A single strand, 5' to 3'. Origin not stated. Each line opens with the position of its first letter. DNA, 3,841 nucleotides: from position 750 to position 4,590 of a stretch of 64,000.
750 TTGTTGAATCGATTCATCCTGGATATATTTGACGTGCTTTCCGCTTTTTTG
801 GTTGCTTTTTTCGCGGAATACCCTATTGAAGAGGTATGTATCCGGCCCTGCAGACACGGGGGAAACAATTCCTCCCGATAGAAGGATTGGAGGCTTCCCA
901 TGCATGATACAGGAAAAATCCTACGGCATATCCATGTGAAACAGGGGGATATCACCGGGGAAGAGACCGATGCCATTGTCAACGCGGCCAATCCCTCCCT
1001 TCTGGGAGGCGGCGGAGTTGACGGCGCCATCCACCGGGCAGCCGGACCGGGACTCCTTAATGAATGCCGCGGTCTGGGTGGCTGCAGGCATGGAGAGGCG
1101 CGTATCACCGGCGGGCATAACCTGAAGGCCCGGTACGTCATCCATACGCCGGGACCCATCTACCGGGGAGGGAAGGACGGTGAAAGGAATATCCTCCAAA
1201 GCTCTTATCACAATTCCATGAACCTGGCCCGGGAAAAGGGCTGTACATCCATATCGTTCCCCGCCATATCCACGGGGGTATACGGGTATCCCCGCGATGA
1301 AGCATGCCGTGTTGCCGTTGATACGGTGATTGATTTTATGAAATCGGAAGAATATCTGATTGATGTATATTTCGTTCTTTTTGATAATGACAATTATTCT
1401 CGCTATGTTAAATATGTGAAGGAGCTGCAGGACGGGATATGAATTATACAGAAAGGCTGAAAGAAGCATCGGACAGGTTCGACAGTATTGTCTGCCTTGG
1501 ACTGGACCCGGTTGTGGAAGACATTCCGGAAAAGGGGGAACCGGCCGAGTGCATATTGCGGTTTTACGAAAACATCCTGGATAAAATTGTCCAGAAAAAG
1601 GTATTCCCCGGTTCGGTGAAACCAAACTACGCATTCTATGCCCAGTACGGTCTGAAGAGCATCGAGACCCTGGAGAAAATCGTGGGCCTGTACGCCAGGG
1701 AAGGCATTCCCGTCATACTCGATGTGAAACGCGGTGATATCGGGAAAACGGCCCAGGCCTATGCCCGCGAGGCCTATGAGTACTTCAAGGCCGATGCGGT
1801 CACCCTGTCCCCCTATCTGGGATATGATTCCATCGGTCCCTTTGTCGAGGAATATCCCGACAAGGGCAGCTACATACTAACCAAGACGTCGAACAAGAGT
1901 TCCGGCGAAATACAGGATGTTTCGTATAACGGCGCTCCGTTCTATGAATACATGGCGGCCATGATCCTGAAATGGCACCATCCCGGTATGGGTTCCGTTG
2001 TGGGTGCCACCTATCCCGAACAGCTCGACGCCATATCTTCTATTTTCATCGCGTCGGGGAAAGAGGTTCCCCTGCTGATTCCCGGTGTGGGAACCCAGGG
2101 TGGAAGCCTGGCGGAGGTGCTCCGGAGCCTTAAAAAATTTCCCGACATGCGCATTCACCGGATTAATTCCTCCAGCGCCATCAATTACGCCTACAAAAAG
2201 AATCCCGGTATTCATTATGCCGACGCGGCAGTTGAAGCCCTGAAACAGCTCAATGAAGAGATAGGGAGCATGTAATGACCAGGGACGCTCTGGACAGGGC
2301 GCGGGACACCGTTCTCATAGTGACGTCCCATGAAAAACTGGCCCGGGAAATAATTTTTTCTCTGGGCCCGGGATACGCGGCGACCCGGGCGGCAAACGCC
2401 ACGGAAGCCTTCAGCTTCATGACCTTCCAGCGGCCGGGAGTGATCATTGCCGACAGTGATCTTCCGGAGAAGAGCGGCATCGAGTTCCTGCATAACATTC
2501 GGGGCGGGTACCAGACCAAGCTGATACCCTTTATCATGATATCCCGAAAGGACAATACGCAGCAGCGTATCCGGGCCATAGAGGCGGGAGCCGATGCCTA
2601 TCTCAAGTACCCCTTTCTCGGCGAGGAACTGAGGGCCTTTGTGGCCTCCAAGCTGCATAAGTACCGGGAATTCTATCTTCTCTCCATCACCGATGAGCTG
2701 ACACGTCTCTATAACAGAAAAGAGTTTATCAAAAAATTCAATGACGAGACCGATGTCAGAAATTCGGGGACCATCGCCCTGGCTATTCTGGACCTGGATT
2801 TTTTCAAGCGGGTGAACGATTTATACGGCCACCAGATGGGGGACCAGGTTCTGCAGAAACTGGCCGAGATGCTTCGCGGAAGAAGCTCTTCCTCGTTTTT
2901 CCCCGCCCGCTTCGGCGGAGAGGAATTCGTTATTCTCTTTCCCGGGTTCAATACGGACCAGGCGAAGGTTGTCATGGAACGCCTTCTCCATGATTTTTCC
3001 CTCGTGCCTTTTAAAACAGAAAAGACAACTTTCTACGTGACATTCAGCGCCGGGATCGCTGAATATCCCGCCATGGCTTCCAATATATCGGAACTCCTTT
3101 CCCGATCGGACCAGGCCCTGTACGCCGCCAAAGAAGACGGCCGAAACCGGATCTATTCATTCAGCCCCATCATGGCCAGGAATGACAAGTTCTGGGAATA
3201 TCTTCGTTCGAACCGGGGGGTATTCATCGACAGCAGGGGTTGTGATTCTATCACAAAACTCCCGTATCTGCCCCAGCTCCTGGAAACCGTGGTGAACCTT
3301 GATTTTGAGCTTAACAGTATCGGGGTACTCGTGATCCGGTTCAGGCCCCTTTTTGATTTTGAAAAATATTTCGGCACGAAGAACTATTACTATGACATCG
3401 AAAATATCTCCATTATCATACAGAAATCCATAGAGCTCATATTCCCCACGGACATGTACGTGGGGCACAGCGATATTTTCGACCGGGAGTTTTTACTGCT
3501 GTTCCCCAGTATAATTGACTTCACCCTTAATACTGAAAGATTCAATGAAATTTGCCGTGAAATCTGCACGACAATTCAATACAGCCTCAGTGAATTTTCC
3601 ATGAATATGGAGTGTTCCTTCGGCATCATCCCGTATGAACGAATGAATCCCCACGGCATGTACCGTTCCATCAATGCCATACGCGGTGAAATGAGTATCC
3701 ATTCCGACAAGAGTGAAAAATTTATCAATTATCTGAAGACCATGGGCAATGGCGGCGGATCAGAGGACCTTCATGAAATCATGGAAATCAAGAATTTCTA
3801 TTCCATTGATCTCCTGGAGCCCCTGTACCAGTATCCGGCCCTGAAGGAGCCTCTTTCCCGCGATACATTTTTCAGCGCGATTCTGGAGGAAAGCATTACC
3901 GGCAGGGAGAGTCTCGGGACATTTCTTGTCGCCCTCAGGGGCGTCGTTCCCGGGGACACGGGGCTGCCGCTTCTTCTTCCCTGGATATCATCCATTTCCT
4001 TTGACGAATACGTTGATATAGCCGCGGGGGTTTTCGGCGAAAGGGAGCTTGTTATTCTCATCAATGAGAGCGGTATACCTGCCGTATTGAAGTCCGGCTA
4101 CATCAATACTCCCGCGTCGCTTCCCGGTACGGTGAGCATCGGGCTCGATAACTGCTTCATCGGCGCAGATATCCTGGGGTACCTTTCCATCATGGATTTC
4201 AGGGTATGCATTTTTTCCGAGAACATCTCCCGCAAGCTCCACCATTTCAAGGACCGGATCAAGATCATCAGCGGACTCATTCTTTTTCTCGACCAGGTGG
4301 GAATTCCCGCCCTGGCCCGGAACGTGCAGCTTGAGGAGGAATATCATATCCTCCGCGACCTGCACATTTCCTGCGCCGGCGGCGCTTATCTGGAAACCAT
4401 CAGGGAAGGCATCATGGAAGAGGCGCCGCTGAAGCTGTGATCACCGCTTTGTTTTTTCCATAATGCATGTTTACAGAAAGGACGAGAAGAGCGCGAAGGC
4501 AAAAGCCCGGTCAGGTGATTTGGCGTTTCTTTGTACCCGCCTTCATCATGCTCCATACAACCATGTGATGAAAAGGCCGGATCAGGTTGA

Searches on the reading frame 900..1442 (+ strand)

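Call 3: search_protein_families(library=pfam, proteins=[window:900-1442:+], max_evalue=1)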
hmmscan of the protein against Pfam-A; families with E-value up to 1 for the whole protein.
window:900-1442:+ (180 aa): 1 family
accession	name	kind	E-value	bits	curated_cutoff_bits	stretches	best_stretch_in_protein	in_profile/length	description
PF01661.27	Macro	-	1.9e-43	147.6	22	1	27-139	1-118/118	Macro domain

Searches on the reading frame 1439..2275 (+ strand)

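Call 3: search_protein_families(library=pfam, proteins=[window:1439-2275:+], max_evalue=1)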
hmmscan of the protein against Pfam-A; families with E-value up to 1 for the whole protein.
window:1439-2275:+ (278 aa): 2 families
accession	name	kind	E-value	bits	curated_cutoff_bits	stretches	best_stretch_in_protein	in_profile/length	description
PF00215.30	OMPdecase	-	7.1e-22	78.8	27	1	59-227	28-185/221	Orotidine 5'-phosphate decarboxylase / HUMPS family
PF00150.24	Cellulase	-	0.24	11.3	23.5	1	63-118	53-107/272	Cellulase (glycosyl hydrolase family 5)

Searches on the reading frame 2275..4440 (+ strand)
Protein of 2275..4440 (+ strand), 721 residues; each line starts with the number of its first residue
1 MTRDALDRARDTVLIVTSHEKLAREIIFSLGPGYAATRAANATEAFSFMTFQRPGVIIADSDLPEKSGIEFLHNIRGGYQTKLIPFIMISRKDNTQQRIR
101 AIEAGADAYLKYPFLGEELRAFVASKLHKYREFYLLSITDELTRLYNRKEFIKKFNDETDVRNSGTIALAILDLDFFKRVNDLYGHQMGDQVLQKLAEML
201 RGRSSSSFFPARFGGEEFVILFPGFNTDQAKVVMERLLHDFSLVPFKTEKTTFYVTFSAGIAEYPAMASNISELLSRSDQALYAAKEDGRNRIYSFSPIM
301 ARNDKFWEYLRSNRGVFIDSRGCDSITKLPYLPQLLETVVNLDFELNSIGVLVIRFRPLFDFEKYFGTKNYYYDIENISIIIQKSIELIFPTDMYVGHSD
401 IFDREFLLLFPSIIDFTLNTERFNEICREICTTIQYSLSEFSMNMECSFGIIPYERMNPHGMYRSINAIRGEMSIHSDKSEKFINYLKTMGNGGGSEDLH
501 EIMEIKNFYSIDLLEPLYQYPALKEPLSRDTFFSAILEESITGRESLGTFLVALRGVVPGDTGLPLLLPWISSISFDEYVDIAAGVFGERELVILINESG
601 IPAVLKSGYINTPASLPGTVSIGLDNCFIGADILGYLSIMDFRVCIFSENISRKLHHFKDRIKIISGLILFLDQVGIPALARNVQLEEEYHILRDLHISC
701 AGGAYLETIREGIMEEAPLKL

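Call 3: search_protein_families(library=pfam, proteins=[window:2275-4440:+], max_evalue=1)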
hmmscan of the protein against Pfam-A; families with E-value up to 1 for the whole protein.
window:2275-4440:+ (721 aa): 3 families
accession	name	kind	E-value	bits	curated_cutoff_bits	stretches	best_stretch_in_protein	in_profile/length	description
PF00990.26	GGDEF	-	2.1e-39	135.3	23.8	1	138-292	2-161/161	Diguanylate cyclase, GGDEF domain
PF00072.30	Response_reg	-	1.1e-13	51.7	30.2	1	13-122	1-109/111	Response regulator receiver domain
PF00563.25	EAL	-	0.00051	19.9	31.3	1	620-706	147-233/236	EAL domain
